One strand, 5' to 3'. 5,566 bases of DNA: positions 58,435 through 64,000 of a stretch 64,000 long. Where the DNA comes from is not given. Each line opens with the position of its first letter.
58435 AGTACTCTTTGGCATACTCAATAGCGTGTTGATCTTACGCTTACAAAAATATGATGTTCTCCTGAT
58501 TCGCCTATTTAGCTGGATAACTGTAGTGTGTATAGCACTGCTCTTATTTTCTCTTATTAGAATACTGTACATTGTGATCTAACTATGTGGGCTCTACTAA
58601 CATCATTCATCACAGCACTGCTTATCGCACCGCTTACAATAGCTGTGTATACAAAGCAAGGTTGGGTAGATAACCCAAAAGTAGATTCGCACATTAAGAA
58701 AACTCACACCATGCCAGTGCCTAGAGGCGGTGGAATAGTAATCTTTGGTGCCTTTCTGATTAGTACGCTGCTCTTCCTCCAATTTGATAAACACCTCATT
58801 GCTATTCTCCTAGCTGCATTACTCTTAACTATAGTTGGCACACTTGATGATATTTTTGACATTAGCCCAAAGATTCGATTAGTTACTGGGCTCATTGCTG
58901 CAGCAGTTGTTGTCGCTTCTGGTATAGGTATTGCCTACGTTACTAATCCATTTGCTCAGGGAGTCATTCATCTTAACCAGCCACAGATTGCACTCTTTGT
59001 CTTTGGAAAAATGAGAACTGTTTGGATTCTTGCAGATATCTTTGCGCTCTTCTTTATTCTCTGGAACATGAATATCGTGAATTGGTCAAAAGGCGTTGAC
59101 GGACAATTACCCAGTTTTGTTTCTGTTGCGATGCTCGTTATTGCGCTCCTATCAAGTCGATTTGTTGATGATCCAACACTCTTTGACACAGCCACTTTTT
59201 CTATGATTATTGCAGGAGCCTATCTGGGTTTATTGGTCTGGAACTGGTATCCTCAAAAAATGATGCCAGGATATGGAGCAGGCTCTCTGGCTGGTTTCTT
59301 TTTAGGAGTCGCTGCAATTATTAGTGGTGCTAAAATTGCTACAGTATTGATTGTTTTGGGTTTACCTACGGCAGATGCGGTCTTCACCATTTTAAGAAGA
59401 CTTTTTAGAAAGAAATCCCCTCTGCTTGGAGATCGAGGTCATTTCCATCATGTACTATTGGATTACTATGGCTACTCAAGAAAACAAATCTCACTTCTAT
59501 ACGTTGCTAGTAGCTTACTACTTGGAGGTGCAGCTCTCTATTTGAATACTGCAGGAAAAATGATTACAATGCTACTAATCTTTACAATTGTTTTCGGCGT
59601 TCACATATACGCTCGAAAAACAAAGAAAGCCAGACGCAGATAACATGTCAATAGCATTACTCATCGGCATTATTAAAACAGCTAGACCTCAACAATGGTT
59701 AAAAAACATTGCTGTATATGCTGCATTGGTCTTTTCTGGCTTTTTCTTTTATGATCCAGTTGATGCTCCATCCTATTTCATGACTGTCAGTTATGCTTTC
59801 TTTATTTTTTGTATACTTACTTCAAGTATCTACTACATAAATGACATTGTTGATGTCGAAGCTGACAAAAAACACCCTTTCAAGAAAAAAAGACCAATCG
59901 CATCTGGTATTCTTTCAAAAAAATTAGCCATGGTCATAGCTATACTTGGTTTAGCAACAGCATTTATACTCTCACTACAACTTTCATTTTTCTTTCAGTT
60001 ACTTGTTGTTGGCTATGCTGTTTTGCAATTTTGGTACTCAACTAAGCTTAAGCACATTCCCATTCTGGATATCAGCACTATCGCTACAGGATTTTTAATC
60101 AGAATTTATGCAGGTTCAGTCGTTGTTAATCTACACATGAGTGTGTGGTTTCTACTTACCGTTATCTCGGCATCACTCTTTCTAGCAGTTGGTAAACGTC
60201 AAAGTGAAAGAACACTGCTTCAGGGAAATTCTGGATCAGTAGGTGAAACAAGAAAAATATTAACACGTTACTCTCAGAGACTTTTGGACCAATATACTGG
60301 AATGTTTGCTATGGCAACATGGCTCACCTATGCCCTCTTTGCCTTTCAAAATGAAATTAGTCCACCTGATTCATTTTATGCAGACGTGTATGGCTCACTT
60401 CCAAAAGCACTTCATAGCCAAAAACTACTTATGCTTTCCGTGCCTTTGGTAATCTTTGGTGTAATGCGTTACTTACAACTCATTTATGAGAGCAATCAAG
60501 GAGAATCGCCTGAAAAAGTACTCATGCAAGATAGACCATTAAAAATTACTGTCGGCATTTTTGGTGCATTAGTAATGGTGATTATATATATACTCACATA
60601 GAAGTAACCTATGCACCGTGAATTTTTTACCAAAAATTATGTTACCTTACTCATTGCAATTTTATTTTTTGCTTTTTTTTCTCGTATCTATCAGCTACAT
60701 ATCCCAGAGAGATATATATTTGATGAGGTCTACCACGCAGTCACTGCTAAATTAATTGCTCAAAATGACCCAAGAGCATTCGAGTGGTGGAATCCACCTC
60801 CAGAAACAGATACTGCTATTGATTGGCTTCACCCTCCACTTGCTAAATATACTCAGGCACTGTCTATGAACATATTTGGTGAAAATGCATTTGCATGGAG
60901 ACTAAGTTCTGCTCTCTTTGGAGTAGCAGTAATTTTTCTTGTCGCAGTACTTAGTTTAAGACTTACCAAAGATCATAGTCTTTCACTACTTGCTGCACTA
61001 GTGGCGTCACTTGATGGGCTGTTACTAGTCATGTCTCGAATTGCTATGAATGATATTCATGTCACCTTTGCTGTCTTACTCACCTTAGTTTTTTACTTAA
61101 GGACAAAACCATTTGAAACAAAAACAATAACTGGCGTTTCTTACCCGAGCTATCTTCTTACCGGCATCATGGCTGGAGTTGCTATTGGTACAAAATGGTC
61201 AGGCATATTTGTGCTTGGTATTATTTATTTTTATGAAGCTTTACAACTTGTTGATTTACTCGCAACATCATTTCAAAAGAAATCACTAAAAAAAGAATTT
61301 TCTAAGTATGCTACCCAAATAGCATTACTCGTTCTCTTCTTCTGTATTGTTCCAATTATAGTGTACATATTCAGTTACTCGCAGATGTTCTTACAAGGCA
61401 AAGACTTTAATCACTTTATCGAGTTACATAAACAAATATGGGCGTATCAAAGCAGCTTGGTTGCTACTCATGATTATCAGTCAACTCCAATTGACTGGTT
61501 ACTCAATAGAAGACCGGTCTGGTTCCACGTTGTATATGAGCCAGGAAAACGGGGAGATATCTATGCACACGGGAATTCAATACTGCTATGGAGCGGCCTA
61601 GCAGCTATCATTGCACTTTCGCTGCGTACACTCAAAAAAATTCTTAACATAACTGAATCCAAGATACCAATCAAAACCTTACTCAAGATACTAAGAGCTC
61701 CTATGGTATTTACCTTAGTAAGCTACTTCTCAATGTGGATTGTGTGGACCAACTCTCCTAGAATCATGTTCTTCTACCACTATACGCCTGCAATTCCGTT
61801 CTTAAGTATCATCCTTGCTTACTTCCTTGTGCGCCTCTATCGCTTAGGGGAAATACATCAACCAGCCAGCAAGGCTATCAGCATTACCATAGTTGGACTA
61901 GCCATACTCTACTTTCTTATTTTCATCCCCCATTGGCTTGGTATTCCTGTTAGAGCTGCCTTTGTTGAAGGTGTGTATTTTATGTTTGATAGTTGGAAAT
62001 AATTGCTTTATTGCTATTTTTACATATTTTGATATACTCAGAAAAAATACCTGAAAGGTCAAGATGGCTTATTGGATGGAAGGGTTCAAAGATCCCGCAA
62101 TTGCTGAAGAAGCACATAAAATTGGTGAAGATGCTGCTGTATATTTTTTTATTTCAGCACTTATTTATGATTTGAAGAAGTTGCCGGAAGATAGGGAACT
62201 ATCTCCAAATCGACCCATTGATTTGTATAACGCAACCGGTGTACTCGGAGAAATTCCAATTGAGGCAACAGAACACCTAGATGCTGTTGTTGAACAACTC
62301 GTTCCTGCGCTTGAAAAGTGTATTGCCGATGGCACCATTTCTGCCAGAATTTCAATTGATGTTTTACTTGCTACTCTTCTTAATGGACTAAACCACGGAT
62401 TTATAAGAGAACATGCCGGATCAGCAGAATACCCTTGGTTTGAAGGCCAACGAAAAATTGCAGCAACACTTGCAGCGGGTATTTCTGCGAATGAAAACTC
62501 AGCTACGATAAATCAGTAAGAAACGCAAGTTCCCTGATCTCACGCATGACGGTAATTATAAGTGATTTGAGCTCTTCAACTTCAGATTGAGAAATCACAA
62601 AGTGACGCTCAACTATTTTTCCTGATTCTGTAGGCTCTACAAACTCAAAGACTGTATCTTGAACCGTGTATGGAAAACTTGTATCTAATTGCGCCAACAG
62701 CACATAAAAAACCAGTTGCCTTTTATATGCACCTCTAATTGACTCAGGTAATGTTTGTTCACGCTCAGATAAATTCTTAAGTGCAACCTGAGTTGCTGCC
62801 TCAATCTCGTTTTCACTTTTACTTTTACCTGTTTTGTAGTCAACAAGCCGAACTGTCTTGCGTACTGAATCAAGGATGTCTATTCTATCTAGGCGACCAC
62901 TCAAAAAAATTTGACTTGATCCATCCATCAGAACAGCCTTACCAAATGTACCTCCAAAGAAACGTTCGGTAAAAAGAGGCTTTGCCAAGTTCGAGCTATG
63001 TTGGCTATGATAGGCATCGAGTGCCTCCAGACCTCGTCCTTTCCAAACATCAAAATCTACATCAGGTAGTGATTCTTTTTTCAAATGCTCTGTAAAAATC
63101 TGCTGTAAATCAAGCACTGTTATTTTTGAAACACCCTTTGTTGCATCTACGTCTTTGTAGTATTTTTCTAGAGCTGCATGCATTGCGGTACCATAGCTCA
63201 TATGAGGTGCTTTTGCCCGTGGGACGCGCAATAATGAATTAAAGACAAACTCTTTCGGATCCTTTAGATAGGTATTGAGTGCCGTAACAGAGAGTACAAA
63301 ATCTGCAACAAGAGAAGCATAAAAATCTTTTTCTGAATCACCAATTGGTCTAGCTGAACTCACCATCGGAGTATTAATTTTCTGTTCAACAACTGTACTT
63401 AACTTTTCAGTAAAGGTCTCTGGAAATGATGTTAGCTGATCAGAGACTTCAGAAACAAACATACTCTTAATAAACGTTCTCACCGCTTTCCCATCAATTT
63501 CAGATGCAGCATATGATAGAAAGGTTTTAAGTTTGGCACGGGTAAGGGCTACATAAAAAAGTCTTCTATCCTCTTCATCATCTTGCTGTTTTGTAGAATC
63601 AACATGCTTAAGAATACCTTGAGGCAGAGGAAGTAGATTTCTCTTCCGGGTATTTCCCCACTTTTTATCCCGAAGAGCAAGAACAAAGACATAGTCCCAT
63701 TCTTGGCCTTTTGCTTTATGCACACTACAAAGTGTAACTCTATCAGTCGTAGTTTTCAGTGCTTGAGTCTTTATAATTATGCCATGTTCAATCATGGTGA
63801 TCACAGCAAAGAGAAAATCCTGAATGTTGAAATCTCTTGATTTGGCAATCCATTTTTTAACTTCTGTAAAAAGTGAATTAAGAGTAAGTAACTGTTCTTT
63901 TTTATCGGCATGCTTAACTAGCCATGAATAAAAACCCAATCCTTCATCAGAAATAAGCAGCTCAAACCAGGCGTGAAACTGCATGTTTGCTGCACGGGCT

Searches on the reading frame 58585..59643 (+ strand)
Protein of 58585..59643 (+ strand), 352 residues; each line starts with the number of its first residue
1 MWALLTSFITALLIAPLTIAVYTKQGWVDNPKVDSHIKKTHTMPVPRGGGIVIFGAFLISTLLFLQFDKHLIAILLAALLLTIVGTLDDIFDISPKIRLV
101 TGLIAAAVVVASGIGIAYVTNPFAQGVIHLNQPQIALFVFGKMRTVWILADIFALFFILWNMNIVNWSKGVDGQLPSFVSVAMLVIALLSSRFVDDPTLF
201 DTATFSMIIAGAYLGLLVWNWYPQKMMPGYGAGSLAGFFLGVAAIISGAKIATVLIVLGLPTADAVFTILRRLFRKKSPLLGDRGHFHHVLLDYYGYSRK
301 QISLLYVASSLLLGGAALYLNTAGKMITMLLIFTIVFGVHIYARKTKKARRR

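Call 40: search_protein_families(library=pfam, proteins=[window:58585-59643:+])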
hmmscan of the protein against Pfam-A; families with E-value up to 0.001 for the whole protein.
window:58585-59643:+ (352 aa): 1 family
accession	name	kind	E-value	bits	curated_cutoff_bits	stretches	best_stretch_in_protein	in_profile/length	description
PF00953.26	Glycos_transf_4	-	4.8e-19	69.3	27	1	72-247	2-159/160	Glycosyl transferase family 4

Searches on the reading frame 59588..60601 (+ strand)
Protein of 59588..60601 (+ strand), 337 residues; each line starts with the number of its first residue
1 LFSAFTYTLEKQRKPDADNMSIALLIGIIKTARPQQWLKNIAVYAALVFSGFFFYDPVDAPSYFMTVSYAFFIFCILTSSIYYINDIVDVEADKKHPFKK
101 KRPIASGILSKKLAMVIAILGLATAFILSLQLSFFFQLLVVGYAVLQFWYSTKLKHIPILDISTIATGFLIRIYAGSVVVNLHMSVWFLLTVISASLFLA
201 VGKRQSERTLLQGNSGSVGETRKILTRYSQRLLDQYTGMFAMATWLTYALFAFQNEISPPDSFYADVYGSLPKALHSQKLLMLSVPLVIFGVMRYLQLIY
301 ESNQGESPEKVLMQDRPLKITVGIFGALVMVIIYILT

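Call 40: search_protein_families(library=pfam, proteins=[window:59588-60601:+])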
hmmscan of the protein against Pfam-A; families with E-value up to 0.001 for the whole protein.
window:59588-60601:+ (337 aa): 1 family
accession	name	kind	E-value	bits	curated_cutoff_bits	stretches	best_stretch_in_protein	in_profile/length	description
PF01040.23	UbiA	-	8.9e-19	68.2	34.2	1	62-201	19-157/250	UbiA prenyltransferase family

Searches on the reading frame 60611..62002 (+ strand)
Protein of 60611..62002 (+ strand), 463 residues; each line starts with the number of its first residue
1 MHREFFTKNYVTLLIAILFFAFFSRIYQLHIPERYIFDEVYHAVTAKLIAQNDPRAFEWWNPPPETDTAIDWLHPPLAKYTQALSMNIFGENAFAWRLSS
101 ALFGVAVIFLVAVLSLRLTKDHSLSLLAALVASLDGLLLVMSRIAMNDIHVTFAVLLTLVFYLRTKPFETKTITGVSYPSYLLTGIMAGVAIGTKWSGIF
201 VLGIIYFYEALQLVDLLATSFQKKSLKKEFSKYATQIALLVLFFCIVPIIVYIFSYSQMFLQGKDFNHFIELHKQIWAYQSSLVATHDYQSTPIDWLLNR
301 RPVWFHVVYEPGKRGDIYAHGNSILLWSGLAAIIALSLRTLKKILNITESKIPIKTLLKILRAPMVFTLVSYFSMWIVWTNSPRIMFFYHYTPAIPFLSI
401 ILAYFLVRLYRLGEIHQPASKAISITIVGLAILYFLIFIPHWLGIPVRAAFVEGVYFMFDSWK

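Call 40: search_protein_families(library=pfam, proteins=[window:60611-62002:+])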
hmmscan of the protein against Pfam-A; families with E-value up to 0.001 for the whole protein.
window:60611-62002:+ (463 aa): 3 families
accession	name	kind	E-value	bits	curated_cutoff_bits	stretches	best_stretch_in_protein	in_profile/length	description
PF16192.10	PMT_4TMC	-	4.6e-23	82.2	32.4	1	266-452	2-193/202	C-terminal four TMM region of protein-O-mannosyltransferase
PF02366.24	PMT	-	5.2e-21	75.8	22.7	1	16-255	2-236/245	Dolichyl-phosphate-mannose-protein mannosyltransferase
PF13231.12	PMT_2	-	1.8e-11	44.9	26.1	1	74-242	2-154/160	Dolichyl-phosphate-mannose-protein mannosyltransferase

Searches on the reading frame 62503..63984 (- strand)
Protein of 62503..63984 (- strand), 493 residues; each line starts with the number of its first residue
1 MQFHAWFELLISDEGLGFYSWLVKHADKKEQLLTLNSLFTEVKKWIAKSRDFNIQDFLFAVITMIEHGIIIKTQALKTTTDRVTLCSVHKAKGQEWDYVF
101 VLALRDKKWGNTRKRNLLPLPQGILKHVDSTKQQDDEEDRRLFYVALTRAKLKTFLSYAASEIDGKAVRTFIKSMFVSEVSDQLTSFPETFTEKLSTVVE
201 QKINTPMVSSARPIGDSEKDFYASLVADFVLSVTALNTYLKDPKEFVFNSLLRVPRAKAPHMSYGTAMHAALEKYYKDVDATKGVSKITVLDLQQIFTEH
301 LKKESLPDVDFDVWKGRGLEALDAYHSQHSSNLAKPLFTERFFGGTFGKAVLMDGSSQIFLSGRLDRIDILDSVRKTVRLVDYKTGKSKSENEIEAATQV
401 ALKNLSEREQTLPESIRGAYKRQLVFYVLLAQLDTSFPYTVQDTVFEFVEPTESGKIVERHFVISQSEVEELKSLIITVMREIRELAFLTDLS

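Call 40: search_protein_families(library=pfam, proteins=[window:62503-63984:-])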
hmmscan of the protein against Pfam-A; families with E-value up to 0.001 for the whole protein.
window:62503-63984:- (493 aa): 3 families
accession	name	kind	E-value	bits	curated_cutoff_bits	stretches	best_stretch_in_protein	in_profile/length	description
PF12705.13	PDDEXK_1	-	2e-21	77.5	22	1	231-485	2-226/247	PD-(D/E)XK nuclease superfamily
PF13361.12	UvrD_C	-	9.3e-20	71.8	25.6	1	27-160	233-349/350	UvrD-like helicase C-terminal domain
PF13538.12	UvrD_C_2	-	2.6e-12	46.9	27.4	2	84-118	3-38/52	UvrD-like helicase C-terminal domain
